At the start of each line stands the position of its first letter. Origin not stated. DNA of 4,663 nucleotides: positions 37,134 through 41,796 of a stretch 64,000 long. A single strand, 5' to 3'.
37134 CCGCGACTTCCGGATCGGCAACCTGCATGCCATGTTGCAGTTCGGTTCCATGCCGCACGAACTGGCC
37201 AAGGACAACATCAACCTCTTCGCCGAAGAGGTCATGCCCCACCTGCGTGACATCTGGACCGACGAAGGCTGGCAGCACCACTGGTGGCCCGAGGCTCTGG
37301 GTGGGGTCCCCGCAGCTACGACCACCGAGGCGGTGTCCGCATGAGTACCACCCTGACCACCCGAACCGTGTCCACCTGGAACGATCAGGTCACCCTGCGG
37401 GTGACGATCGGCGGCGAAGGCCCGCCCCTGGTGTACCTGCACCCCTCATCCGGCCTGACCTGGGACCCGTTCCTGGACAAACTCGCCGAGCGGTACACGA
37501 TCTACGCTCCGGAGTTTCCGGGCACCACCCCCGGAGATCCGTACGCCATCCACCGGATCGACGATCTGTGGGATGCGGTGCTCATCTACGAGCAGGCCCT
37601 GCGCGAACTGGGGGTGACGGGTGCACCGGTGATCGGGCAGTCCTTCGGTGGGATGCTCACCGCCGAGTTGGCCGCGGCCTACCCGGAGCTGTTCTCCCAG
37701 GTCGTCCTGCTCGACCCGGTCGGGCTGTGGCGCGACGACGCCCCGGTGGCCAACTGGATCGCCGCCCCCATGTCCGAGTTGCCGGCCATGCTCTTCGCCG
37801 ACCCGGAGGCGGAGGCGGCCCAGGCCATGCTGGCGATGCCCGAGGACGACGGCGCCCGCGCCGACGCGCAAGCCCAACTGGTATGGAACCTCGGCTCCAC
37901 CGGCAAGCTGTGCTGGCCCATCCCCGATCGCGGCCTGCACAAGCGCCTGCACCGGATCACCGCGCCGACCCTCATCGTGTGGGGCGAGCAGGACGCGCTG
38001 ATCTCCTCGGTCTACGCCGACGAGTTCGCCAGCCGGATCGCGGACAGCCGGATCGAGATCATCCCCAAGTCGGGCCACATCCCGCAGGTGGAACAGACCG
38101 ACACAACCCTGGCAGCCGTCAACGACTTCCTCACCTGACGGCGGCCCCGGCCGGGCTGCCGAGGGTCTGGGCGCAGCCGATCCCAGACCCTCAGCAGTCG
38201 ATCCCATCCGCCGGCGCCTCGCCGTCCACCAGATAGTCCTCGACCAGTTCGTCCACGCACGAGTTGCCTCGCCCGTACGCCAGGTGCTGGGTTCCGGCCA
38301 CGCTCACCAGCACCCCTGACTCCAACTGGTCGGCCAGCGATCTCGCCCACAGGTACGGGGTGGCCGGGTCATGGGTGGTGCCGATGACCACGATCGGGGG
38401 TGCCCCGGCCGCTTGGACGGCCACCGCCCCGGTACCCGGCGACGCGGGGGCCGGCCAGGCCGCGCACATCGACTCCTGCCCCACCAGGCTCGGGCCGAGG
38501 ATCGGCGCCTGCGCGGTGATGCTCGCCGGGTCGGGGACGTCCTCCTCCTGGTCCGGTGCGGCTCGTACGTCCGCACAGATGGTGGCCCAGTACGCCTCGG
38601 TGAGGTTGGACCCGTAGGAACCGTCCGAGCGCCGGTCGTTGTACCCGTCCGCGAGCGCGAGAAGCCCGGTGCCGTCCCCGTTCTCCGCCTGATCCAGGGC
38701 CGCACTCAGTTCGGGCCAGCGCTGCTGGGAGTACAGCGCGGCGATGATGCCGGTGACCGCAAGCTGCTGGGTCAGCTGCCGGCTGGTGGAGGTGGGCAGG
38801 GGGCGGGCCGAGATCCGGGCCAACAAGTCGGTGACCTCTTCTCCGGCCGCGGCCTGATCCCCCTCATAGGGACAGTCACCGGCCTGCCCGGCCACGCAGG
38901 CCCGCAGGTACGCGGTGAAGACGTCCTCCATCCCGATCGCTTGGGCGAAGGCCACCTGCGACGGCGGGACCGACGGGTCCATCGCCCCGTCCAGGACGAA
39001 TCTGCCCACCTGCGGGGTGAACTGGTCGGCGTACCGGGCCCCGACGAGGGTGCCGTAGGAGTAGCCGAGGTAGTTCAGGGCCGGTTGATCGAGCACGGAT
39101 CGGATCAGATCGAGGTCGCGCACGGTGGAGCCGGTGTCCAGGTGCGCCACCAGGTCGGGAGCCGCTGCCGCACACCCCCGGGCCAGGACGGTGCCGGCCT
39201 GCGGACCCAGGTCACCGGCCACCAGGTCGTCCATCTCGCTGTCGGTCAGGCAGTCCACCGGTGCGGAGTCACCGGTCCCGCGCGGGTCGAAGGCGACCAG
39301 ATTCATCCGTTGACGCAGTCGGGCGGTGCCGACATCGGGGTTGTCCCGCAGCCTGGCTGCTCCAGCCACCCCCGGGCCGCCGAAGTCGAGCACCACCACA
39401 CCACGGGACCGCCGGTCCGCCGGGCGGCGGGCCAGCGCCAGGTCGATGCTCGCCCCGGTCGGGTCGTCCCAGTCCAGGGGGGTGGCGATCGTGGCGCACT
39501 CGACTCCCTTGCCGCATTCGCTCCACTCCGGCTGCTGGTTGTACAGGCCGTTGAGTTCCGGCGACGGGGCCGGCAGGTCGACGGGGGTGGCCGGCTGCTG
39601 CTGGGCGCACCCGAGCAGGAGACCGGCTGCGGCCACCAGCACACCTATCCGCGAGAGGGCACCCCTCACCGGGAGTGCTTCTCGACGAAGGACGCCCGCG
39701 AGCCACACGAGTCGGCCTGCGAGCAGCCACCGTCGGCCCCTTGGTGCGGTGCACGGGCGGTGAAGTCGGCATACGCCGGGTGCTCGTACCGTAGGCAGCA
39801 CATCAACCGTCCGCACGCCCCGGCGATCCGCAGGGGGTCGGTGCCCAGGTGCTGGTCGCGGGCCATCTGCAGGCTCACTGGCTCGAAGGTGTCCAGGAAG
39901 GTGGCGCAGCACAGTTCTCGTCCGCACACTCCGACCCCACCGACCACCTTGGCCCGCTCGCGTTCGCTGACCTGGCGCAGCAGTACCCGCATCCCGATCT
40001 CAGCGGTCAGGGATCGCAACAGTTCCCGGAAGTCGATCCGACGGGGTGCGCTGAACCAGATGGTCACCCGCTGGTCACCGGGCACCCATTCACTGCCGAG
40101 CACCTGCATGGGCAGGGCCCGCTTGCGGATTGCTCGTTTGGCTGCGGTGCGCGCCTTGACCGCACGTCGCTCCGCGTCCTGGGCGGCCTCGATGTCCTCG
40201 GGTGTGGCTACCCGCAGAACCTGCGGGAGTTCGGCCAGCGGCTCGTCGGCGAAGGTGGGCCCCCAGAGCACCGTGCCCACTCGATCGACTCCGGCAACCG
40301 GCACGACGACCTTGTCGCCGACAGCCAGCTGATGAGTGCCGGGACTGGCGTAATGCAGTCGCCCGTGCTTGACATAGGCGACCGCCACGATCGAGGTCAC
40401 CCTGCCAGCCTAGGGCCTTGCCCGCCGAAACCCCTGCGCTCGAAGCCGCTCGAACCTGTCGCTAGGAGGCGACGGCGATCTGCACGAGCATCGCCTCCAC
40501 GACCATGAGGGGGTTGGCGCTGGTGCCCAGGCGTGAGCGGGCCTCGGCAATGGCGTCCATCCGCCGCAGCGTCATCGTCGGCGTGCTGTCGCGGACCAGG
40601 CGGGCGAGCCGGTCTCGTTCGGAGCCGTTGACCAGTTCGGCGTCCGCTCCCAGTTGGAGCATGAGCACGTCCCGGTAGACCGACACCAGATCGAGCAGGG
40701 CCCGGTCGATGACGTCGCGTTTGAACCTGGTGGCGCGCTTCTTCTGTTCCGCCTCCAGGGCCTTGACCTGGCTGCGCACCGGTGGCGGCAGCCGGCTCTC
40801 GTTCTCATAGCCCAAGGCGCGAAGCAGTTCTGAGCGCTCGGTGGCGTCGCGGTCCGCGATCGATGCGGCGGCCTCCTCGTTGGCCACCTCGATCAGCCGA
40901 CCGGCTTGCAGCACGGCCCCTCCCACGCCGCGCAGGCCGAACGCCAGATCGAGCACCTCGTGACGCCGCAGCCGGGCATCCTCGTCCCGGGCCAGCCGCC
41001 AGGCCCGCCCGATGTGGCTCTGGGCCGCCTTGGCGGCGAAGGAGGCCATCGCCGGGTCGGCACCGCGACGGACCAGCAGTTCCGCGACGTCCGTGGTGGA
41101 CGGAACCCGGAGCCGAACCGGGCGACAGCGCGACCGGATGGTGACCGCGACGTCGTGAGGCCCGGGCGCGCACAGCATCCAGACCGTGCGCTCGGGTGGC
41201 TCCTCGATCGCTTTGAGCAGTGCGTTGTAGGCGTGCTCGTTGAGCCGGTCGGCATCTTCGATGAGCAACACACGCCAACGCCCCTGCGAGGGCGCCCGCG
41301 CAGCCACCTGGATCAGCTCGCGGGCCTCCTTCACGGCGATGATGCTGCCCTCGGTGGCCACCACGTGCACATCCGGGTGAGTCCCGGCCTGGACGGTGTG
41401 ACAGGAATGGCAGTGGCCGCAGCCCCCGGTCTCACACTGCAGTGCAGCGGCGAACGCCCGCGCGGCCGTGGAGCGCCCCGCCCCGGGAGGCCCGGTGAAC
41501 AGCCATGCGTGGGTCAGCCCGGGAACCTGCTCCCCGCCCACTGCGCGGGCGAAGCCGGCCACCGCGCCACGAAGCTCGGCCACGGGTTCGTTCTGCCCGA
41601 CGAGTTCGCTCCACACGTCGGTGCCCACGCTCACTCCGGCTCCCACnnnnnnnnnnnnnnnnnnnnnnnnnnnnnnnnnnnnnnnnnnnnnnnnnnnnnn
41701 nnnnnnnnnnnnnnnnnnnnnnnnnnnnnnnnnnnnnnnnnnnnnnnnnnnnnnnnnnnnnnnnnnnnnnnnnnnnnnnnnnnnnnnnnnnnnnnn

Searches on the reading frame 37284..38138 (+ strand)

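Call 9: search_protein_families(library=pfam, proteins=[window:37284-38138:+], max_evalue=0.001)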
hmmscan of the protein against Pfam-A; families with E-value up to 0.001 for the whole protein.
window:37284-38138:+ (284 aa): 4 families
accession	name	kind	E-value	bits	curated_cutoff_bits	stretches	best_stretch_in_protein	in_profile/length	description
PF12697.13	Abhydrolase_6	-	4.4e-20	73.7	26.3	1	49-275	1-214/217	Alpha/beta hydrolase family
PF00561.26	Abhydrolase_1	-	4e-18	66.4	25.8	1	51-270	5-243/245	alpha/beta hydrolase fold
PF12146.15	Hydrolase_4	-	1.6e-10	41.1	27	1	80-266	43-233/239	Serine aminopeptidase, S33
PF00326.27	Peptidase_S9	-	0.00071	19.6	22.6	0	116-151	68-103/213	Prolyl oligopeptidase family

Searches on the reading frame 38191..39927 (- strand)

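Call 9: search_protein_families(library=pfam, proteins=[window:38191-39927:-], max_evalue=0.001)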
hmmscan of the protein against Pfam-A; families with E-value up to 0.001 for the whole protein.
window:38191-39927:- (578 aa): 2 families
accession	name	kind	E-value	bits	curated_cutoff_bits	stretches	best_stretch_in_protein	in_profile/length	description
PF08386.16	Abhydrolase_4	-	1.4e-25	89.8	21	1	478-578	5-103/103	TAP-like protein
PF00561.26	Abhydrolase_1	-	2.1e-14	54.2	25.8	1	206-551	26-241/245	alpha/beta hydrolase fold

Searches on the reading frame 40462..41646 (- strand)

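Call 9: search_protein_families(library=pfam, proteins=[window:40462-41646:-], max_evalue=0.001)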
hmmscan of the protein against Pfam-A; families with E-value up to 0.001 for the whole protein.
window:40462-41646:- (394 aa): 2 families
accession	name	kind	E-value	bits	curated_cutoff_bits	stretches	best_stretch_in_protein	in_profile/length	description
PF13177.12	DNA_pol3_delta2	-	1.4e-41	142.6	27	1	44-180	18-158/161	DNA polymerase III, delta subunit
PF00004.35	AAA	-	1.3e-06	29.3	21.2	1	49-174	2-123/131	ATPase family associated with various cellular activities (AAA)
